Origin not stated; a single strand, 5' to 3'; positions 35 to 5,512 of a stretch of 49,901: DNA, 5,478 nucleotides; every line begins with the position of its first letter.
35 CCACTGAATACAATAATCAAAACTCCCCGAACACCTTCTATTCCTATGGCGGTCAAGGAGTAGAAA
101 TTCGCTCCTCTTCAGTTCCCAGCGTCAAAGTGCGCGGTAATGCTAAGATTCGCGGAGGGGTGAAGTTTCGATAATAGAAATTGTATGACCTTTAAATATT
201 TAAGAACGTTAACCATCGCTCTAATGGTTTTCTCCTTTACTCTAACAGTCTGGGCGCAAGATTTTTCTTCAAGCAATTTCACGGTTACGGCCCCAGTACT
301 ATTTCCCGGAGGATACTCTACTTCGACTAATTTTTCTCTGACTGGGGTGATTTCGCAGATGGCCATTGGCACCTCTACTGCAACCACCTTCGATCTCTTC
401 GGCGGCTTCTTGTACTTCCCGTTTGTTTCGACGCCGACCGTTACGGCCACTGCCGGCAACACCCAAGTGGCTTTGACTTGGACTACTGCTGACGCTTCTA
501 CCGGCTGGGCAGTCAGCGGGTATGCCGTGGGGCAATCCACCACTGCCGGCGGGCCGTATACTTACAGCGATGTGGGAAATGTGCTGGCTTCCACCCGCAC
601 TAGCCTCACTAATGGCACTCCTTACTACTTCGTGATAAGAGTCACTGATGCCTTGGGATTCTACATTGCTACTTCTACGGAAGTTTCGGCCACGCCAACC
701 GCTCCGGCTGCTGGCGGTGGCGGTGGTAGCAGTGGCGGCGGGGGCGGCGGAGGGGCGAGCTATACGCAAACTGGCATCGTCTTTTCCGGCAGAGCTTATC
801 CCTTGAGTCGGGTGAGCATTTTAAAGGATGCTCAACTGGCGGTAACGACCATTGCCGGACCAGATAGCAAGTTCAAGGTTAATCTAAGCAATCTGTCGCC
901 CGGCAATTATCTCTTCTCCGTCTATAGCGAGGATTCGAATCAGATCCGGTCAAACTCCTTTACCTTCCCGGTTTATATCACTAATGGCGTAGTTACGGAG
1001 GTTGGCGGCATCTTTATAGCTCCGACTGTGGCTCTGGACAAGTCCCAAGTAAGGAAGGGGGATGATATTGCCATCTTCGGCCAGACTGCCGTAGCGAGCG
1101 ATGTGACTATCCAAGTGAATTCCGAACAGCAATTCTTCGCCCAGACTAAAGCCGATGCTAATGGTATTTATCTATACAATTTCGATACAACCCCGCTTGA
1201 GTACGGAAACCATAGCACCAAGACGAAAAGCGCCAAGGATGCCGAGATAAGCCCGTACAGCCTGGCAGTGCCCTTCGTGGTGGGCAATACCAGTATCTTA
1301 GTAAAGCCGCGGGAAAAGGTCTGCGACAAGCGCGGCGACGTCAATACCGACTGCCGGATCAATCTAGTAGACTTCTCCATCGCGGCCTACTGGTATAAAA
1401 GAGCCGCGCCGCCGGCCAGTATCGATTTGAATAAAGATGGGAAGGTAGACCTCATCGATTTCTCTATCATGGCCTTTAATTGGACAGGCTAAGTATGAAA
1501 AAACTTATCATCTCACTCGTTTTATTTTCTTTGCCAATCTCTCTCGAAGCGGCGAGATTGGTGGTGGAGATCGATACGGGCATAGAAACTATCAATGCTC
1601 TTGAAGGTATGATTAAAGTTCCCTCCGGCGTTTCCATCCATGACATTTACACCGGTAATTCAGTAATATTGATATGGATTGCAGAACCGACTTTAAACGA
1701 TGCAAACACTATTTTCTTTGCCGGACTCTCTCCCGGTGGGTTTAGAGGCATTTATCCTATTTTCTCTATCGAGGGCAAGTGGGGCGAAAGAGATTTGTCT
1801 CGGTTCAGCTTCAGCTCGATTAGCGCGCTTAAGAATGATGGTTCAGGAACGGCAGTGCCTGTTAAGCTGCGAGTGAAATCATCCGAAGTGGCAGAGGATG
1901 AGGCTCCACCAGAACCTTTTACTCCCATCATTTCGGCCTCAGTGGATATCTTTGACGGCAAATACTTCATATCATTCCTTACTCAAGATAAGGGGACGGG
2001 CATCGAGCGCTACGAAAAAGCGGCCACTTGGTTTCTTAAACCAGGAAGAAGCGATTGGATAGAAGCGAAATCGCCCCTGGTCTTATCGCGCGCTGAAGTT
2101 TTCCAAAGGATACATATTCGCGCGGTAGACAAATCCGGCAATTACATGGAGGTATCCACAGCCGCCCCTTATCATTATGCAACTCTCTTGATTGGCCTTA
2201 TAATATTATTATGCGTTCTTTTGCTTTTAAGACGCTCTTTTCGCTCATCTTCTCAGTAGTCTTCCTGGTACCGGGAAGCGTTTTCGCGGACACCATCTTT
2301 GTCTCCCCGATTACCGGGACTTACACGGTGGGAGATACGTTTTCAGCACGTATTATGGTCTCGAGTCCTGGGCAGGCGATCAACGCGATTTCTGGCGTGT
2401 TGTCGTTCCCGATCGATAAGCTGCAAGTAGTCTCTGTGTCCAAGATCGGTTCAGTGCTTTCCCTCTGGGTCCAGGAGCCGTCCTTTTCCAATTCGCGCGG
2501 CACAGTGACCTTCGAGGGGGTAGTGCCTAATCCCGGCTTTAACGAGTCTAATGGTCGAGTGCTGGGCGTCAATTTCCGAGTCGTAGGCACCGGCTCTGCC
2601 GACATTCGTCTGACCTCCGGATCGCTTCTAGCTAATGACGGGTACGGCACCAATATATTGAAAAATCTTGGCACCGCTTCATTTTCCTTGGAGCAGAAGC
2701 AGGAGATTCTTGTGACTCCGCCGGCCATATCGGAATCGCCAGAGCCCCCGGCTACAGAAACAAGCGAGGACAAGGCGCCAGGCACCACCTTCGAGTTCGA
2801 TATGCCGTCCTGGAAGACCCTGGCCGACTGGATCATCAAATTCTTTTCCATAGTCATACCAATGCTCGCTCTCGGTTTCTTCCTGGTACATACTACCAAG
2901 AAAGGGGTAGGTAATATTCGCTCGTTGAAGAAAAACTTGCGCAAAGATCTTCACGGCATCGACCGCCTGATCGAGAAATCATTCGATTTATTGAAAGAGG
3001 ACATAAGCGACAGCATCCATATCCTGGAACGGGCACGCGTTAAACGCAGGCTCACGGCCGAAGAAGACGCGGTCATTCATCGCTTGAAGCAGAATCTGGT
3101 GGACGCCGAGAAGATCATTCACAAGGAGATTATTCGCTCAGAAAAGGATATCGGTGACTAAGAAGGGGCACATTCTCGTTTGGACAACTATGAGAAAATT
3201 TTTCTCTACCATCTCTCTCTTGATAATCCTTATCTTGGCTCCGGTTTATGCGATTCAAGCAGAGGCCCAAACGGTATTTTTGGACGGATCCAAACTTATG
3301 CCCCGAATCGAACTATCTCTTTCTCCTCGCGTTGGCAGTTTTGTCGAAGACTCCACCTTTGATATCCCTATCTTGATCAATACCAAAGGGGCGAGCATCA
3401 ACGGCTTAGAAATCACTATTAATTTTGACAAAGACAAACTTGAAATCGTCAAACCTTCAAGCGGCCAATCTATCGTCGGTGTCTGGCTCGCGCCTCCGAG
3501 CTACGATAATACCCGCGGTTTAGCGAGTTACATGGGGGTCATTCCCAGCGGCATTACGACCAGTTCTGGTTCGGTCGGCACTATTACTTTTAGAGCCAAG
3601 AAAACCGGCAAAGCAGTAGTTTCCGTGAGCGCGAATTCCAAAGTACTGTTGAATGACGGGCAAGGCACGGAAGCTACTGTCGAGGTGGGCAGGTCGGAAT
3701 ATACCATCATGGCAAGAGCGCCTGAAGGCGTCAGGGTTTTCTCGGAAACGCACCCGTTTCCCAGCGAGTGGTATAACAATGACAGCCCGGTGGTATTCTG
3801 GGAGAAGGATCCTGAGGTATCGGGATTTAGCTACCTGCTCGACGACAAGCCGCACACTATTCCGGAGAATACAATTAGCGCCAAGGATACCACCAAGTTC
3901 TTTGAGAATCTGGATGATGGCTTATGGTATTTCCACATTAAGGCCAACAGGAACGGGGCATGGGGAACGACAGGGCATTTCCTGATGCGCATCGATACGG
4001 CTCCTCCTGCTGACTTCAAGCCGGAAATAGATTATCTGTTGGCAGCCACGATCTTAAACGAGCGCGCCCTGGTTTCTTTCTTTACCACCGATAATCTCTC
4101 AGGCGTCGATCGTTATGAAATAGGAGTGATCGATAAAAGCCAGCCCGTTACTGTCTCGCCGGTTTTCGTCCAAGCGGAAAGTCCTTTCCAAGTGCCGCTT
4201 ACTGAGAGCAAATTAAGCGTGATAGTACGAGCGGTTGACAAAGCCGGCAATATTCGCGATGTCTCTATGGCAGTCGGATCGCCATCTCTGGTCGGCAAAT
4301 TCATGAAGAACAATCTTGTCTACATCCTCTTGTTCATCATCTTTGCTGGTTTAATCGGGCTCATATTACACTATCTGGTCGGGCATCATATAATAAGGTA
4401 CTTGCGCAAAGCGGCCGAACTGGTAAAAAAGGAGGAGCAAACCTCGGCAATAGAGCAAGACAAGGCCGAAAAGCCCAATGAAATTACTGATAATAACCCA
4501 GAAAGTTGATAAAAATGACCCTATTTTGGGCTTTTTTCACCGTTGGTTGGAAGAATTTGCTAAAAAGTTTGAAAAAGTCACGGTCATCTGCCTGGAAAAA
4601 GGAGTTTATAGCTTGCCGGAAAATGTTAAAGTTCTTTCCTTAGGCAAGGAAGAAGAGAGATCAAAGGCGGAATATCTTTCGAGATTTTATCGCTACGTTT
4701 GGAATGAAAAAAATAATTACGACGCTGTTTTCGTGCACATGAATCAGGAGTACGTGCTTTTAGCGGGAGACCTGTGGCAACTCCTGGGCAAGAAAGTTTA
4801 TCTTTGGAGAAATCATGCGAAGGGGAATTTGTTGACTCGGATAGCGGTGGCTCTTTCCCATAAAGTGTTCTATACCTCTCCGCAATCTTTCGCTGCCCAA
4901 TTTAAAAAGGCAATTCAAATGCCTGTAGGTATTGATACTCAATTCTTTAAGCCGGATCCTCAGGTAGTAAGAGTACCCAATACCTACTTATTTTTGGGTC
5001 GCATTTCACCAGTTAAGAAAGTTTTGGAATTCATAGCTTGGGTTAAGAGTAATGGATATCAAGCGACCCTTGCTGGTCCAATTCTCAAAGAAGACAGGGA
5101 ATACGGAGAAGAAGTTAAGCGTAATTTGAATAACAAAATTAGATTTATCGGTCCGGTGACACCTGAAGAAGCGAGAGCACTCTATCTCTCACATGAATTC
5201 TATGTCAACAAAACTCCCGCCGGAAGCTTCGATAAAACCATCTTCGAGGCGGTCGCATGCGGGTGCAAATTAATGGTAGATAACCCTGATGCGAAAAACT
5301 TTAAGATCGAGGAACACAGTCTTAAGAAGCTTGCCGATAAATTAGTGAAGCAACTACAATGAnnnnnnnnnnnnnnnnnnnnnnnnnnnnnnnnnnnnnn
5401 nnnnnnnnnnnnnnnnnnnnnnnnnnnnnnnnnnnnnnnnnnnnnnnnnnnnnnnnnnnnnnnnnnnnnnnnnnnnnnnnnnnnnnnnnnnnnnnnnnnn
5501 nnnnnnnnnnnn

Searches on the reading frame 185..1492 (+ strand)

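Call 59: search_protein_families(library=pfam, proteins=[window:185-1492:+], max_evalue=0.001)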
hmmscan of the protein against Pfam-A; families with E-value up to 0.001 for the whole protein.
window:185-1492:+ (435 aa): 2 families
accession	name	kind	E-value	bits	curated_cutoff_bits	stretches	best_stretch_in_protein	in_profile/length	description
PF17936.7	Big_6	-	2.6e-06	28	27.6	0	194-262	11-80/83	Bacterial Ig domain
PF00404.24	Dockerin_1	-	1.4e-05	25.6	22.9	1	384-429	2-52/57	Dockerin type I domain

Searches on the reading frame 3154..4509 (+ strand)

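Call 59: search_protein_families(library=pfam, proteins=[window:3154-4509:+], max_evalue=0.001)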
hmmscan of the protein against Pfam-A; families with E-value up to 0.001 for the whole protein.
window:3154-4509:+ (451 aa): 1 family
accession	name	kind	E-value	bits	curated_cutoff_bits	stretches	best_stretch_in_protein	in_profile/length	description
PF00963.24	Cohesin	-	5.5e-08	33.5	24.1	1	66-174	13-128/139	Cohesin domain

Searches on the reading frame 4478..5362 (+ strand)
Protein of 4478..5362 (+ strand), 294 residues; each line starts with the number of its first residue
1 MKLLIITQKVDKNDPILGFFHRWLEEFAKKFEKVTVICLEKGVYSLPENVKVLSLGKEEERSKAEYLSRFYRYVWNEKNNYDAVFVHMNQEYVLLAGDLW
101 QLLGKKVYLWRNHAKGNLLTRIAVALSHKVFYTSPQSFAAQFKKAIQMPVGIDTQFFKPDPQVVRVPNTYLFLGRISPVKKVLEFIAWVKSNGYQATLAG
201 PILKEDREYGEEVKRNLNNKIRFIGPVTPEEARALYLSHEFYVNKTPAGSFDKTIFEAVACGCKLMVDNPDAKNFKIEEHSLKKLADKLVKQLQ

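Call 59: search_protein_families(library=pfam, proteins=[window:4478-5362:+], max_evalue=0.001)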
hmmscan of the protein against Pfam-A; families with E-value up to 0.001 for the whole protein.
window:4478-5362:+ (294 aa): 4 families
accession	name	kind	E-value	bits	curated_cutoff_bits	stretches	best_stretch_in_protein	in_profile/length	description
PF13524.12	Glyco_trans_1_2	-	1.3e-05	25.6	25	1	185-273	5-86/144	Glycosyl transferase-like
PF13477.12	Glyco_trans_4_2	-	1.9e-05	25.3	23.4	1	19-98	12-92/139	Glycosyl transferase 4-like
PF00534.26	Glycos_transf_1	-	6.1e-05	23.1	26.4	1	166-263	14-117/172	Glycosyl transferases group 1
PF13692.12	Glyco_trans_1_4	-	8.7e-05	23.2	27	1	169-263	3-101/142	Glycosyl transferases group 1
